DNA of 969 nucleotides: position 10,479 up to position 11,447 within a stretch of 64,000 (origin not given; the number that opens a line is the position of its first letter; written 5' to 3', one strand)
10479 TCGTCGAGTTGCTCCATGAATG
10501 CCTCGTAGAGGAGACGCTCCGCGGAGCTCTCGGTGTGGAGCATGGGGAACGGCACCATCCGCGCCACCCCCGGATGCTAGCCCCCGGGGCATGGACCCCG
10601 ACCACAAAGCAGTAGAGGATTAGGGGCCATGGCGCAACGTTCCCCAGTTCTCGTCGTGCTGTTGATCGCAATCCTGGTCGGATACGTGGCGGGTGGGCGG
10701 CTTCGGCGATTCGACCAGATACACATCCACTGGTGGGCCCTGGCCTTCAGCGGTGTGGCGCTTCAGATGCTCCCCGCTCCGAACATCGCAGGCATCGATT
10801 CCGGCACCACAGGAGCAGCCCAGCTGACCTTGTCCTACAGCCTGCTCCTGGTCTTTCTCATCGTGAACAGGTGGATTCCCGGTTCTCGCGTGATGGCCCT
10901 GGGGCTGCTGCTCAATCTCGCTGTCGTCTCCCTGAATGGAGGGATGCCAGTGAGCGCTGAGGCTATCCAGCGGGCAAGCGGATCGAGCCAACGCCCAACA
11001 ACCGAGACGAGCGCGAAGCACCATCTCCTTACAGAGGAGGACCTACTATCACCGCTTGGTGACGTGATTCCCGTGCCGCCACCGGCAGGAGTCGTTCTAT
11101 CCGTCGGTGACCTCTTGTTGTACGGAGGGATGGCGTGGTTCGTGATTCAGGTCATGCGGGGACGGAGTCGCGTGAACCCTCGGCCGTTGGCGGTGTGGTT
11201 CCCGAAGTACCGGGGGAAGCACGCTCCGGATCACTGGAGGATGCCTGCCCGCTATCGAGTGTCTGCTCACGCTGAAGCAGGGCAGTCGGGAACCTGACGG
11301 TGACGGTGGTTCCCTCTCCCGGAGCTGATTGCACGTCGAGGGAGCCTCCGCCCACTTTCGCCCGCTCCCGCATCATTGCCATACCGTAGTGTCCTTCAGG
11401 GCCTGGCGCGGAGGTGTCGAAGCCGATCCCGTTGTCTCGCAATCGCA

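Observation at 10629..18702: Candidate peptide-signalling or kinase-modulating module: signal-peptide-only precursors, two orphan kinases and a TPR-bearing SARP/STAND regulator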

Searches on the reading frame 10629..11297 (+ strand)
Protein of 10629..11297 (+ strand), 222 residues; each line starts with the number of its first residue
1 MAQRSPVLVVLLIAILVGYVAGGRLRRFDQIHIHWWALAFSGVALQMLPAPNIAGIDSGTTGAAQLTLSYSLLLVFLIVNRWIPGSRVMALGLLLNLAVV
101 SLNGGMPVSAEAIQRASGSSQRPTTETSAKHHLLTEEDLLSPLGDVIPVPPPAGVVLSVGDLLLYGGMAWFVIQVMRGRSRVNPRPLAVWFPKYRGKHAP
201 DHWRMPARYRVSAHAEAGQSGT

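Call 5: search_protein_families(library=pfam, proteins=[window:10629-11297:+], max_evalue=0.01)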
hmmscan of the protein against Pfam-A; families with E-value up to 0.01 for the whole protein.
window:10629-11297:+ (222 aa): 1 family
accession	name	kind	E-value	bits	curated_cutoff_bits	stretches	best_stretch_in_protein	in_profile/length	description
PF17248.7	DUF5317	-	2.9e-26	92.7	25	1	31-173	2-151/151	Family of unknown function (DUF5317)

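Call 6: search_protein_families(library=ncbifam, proteins=[window:10629-11297:+], max_evalue=1)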
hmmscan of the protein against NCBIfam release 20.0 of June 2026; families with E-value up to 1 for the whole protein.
window:10629-11297:+ (222 aa): 0 families

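Call 37: find_homologous_proteins(query=window:10629-11297:+, max_evalue=0.001)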
Query window:10629-11297:+ (222 aa): 536 proteins with E <= 0.001 among 2394 candidates; the best 120 are listed.
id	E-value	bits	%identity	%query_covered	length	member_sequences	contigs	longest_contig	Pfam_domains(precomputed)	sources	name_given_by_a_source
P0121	3.1e-140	483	99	100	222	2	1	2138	PF17248.8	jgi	jgi:hypothetical protein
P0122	6.1e-140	482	99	100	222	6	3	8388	PF17248.8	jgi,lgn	jgi:hypothetical protein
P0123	6.5e-99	348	72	100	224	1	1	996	PF17248.8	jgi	jgi:hypothetical protein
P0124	6.9e-96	338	70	100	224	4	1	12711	PF17248.8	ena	-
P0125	5.7e-94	332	67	100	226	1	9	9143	PF17248.8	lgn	-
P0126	1.8e-91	323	67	87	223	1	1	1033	PF17248.8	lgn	-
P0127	7.2e-91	322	67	100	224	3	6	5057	PF17248.8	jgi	jgi:hypothetical protein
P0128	1.1e-90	321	66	98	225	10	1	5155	PF17248.8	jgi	jgi:hypothetical protein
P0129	8.6e-90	318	67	89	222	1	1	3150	PF17248.8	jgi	jgi:Family of unknown function (DUF5317)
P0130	7.4e-89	315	65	100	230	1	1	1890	PF17248.8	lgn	-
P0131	1.4e-88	314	64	100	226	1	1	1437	PF17248.8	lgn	-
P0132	2.1e-88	313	65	100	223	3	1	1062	PF17248.8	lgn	-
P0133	3.6e-88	313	63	100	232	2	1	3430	PF17248.8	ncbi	-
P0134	7.5e-88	312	64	98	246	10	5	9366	PF17248.8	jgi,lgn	jgi:hypothetical protein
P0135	1.3e-87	311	65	98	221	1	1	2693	PF17248.8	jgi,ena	-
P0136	1.4e-87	311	65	98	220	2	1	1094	PF17248.8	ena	-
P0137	1.6e-87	311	66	91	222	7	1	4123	PF17248.8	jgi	jgi:hypothetical protein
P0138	2.7e-87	310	63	98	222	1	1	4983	PF17248.8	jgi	jgi:Family of unknown function (DUF5317)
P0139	4.6e-87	309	66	91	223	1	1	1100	PF17248.8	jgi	jgi:hypothetical protein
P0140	8.2e-87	308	63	98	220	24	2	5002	PF17248.8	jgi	jgi:hypothetical protein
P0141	8.7e-87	308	64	97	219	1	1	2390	PF17248.8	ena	-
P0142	1.2e-86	308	64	98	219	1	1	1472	PF17248.8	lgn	-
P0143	1.4e-86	307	64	98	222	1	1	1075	PF17248.8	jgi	jgi:uncharacterized protein DUF5317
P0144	1.5e-86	307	65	98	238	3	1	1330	PF17248.8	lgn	-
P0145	1.5e-86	307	64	100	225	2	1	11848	PF17248.8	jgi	jgi:hypothetical protein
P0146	1.9e-86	307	65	92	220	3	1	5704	PF17248.8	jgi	jgi:Family of unknown function (DUF5317)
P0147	2.2e-86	307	63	98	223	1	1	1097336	PF17248.8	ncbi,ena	-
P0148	2.7e-86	307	63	98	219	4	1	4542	PF17248.8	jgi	jgi:hypothetical protein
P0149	2.8e-86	307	65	98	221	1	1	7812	PF17248.8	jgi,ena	-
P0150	2.9e-86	306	64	98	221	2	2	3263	PF17248.8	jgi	jgi:Family of unknown function (DUF5317)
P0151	3.7e-86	306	61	98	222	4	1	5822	PF17248.8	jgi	jgi:hypothetical protein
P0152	4.9e-86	306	65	89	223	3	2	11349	PF17248.8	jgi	jgi:hypothetical protein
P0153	5.3e-86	306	64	98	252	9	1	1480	PF17248.8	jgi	jgi:hypothetical protein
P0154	7.2e-86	305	63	98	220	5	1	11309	PF17248.8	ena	-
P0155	7.5e-86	305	62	98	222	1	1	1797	PF17248.8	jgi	jgi:hypothetical protein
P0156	9.2e-86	305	64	98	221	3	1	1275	PF17248.8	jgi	-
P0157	9.7e-86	305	65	98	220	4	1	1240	PF17248.8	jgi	jgi:hypothetical protein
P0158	9.9e-86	305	63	98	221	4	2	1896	PF17248.8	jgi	jgi:Family of unknown function (DUF5317)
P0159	1.8e-85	304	62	98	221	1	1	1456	PF17248.8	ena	-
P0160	1.8e-85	304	64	98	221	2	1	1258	PF17248.8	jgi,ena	-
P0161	2.0e-85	304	65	90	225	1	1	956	PF17248.8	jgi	jgi:hypothetical protein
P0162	2.3e-85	304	63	98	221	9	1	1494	PF17248.8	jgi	jgi:hypothetical protein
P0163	2.3e-85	303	66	91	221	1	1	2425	PF17248.8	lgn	-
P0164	3.3e-85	303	65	91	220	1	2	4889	PF17248.8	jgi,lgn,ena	jgi:hypothetical protein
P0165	6.0e-85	302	66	93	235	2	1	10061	PF17248.8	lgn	-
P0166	7.9e-85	302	62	100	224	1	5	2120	PF17248.8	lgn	-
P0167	8.5e-85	302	63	100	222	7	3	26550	PF17248.8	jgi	jgi:hypothetical protein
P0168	1.0e-84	301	64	98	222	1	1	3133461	PF17248.8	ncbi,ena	-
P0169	1.3e-84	301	63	98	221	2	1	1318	PF17248.8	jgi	jgi:hypothetical protein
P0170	1.5e-84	301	63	98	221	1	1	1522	PF17248.8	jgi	jgi:hypothetical protein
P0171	1.7e-84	301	64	98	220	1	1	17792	PF17248.8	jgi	jgi:hypothetical protein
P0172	2.1e-84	300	61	98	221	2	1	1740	PF17248.8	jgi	jgi:Family of unknown function (DUF5317)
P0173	2.2e-84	300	62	98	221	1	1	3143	PF17248.8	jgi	jgi:Family of unknown function (DUF5317)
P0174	2.6e-84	300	63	98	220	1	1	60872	PF17248.8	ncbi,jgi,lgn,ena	-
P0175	3.2e-84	300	61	100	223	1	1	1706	PF17248.8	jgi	jgi:hypothetical protein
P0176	3.9e-84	300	64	89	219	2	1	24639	PF17248.8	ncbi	-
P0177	5.4e-84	299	63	98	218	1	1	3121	PF17248.8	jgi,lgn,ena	-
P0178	5.4e-84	299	63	100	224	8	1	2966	PF17248.8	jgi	jgi:hypothetical protein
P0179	7.1e-84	299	64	98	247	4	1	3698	PF17248.8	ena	-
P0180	9.0e-84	298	62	98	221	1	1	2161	PF17248.8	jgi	jgi:hypothetical protein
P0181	1.1e-83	298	61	98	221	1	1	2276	PF17248.8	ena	-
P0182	1.1e-83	298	64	89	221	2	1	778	PF17248.8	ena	-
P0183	1.2e-83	298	62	100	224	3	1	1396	PF17248.8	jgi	jgi:hypothetical protein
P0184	1.7e-83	297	61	98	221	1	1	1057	PF17248.8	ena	-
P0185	1.7e-83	297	61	98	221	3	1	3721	PF17248.8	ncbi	-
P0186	2.3e-83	297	63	98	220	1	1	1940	PF17248.8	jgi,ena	-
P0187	2.6e-83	297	61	98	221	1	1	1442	PF17248.8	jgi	jgi:hypothetical protein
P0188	4.8e-83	296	62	98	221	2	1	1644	PF17248.8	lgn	-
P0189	5.3e-83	296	61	96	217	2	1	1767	PF17248.8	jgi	jgi:hypothetical protein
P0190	1.1e-82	295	66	97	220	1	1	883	PF17248.8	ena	-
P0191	1.2e-82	295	64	89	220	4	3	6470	PF17248.8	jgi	jgi:hypothetical protein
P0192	1.7e-82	294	62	100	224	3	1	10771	PF17248.8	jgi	jgi:hypothetical protein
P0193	2.6e-82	294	62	98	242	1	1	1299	PF17248.8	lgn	-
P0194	2.6e-82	294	61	98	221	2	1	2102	PF17248.8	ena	-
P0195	3.6e-82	293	63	98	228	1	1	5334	PF17248.8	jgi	jgi:hypothetical protein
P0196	4.2e-82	293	63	89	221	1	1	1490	PF17248.8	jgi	jgi:hypothetical protein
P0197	6.7e-82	292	61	100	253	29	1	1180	PF17248.8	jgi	jgi:hypothetical protein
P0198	7.5e-82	292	61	98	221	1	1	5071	PF17248.8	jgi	jgi:hypothetical protein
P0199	9.8e-82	292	60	99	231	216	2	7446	PF17248.8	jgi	jgi:hypothetical protein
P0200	1.1e-81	291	65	95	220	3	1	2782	PF17248.8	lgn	-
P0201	1.2e-81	291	61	98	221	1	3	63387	PF17248.8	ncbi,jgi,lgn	jgi:hypothetical protein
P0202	1.7e-81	291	60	100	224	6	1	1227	PF17248.8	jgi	jgi:hypothetical protein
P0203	2.1e-81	291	61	90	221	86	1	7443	PF17248.8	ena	-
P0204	2.2e-81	291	62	98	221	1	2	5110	PF17248.8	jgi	jgi:hypothetical protein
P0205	2.2e-81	291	61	98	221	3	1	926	PF17248.8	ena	-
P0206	2.6e-81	290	59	100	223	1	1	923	PF17248.8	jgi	jgi:hypothetical protein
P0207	5.2e-81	289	63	97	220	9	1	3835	PF17248.8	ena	-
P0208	1.3e-80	288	61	98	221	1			PF17248.8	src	-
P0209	2.1e-80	287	62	95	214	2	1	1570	PF17248.8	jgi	jgi:hypothetical protein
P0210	5.9e-80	286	60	91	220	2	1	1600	PF17248.8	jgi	jgi:hypothetical protein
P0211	6.2e-80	286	63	96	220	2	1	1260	PF17248.8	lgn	-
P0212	4.0e-79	283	58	98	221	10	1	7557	PF17248.8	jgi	-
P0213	4.8e-79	283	60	96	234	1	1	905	PF17248.8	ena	-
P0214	6.3e-79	282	59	98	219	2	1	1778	PF17248.8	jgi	jgi:Family of unknown function (DUF5317)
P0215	6.3e-79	282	60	96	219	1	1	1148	PF17248.8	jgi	-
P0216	8.5e-79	282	64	96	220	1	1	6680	PF17248.8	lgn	-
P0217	9.4e-79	282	61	97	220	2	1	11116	PF17248.8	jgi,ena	-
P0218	1.0e-78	282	60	96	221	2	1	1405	PF17248.8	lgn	-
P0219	2.9e-78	280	59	98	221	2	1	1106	PF17248.8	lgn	-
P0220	4.1e-78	280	62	97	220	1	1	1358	PF17248.8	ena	-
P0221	4.8e-78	280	60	100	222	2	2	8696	PF17248.8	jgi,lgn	jgi:hypothetical protein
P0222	5.7e-78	279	60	100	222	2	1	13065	PF17248.8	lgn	-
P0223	7.8e-78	279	58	96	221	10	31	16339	PF17248.8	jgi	jgi:hypothetical protein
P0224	1.5e-77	278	60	97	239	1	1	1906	PF17248.8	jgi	jgi:Family of unknown function (DUF5317)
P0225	2.5e-77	277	60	98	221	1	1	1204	PF17248.8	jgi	jgi:hypothetical protein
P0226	2.5e-77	277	57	96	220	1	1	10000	PF17248.8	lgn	-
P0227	3.0e-77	277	59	98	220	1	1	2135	PF17248.8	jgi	jgi:Family of unknown function (DUF5317)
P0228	4.4e-77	276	62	89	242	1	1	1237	PF17248.8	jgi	jgi:hypothetical protein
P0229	5.8e-77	276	59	96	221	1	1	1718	PF17248.8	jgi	jgi:hypothetical protein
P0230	6.4e-77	276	59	98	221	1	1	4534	PF17248.8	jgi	jgi:hypothetical protein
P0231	9.2e-77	275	60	96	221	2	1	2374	PF17248.8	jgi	jgi:hypothetical protein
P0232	1.2e-76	275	60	98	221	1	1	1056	PF17248.8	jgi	jgi:hypothetical protein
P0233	1.6e-76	275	60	90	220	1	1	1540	PF17248.8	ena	-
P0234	2.2e-76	274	60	96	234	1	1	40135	PF17248.8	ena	-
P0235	2.3e-76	274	59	98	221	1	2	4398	PF17248.8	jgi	jgi:hypothetical protein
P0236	3.5e-76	273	57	96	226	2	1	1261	PF17248.8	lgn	-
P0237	3.7e-76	273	58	98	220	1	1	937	PF17248.8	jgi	jgi:Family of unknown function (DUF5317)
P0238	4.6e-76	273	59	98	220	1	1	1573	PF17248.8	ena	-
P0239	5.5e-76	273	57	99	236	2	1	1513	PF17248.8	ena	-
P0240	1.2e-75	272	57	97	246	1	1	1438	PF17248.8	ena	-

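Call 46: predict_structure(alignment_id=A3)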
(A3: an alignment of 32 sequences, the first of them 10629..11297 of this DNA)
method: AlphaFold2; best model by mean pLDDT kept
length: 222 residues; sequences in the alignment: 32
mean_pLDDT: 78.6   pTM: 0.71
mean pLDDT of the five models: 78.6, 77.0, 76.3, 75.8, 74.7
residues with pLDDT >= 90: 65; 70-90: 99; 50-70: 43; < 50: 15
segments of 3 or more residues with pLDDT < 50: 1-3, 214-222
pLDDT, mean of each block of 10 residues (from residue 1): 67 90 78 81 89 86 93 92 89 95 90 82 67 88 82 86 93 84 54 53 54 44 33
secondary structure, 60 per line:
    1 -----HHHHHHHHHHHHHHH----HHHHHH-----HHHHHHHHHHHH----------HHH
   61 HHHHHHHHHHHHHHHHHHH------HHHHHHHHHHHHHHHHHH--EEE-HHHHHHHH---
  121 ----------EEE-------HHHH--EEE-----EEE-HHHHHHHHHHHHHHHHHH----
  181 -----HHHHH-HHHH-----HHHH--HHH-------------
elements in order: H6-20 H25-30 H36-47 H58-79 H86-103 E106-108 H110-117 E131-133 H141-144 E147-149 E155-157 H159-176 H186-190 H192-195 H201-204

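Call 50: fold_search(model_id=the predicted structure, library=pdb)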
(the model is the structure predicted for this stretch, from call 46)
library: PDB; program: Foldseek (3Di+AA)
matches with E <= 10: 9; with E <= 0.001: 0
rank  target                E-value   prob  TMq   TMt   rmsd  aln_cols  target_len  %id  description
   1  7of1_b                2.8e+00  0.04  0.18  0.10  12.4       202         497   10  Nog1-TAP associated immature ribosomal particle population A from S. cerevisiae (released 2021-11-03)
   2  3ir5_C                4.0e+00  0.08  0.30  0.31  12.7       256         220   10  Crystal structure of NarGHI mutant NarG-H49C (released 2010-01-05)
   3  3kyi_A                5.8e+00  0.07  0.21  0.32  14.6       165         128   14  Crystal structure of the phosphorylated P1 domain of CheA3 in complex with CheY6 from R. sphaeroides (released 2010-02-16)
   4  6dv1_B                6.1e+00  0.04  0.23  0.25  10.8       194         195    9  Crystal structure of the alpha-E-catenin actin-binding domain (released 2018-12-19)
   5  1y5i_C                7.9e+00  0.05  0.32  0.32  13.0       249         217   11  The crystal structure of the NarGHI mutant NarI-K86A (released 2005-03-08)
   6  6duw                  7.9e+00  0.04  0.24  0.26  11.9       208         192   11  Crystal structure of the alpha-N-catenin actin-binding domain H1 mutant (released 2018-12-19)
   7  6z16_B                7.9e+00  0.01  0.15  0.19  14.6       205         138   15  Structure of the Mrp antiporter complex (released 2020-08-12)
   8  7tm3_6                8.3e+00  0.03  0.18  0.17   9.0       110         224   14  Structure of the rabbit 80S ribosome stalled on a 2-TMD Rhodopsin intermediate in complex with the multipass transloco (released 2022-10-19)
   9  7nac_b                8.3e+00  0.02  0.18  0.10  14.3       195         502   13  State E2 nucleolar 60S ribosomal biogenesis intermediate - Composite model (released 2022-11-09)
